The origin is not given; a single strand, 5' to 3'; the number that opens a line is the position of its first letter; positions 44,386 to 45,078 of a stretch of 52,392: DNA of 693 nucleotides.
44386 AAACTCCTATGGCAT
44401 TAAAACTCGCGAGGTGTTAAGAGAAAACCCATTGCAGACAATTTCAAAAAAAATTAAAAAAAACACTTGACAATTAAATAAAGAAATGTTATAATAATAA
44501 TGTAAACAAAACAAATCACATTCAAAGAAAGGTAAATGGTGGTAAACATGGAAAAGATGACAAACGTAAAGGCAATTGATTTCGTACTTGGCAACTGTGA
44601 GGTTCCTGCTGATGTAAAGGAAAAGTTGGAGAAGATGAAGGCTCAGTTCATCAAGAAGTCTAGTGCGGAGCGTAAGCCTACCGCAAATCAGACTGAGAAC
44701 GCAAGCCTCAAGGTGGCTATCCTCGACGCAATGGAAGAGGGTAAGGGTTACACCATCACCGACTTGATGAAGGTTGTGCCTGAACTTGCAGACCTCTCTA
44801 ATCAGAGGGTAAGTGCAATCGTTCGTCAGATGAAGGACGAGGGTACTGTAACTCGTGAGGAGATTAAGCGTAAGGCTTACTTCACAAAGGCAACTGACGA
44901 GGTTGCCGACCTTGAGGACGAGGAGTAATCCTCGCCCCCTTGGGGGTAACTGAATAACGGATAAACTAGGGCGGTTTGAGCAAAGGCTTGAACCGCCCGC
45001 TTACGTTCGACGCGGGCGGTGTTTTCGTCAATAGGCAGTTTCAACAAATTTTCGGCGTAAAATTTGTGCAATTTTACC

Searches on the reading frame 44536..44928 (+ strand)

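Call 14: search_protein_families(library=pfam, proteins=[window:44536-44928:+], max_evalue=0.01)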
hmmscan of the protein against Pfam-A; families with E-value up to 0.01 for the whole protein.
window:44536-44928:+ (130 aa): 4 families
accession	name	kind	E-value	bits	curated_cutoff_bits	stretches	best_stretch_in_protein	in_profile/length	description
PF21100.3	MCM_C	-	0.0017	18.6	27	0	60-109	8-57/64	MCM protein C-terminal winged helix-turn-helix domain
PF03962.21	Mnd1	-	0.0026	18.4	23.5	1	67-115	7-55/60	Mnd1 HTH domain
PF19055.6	ABC2_membrane_7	-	0.004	16.5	22.7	1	20-100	83-163/410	ABC-2 type transporter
PF24034.1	DUF7343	-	0.0052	17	27.6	0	84-110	27-53/62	Domain of unknown function (DUF7343)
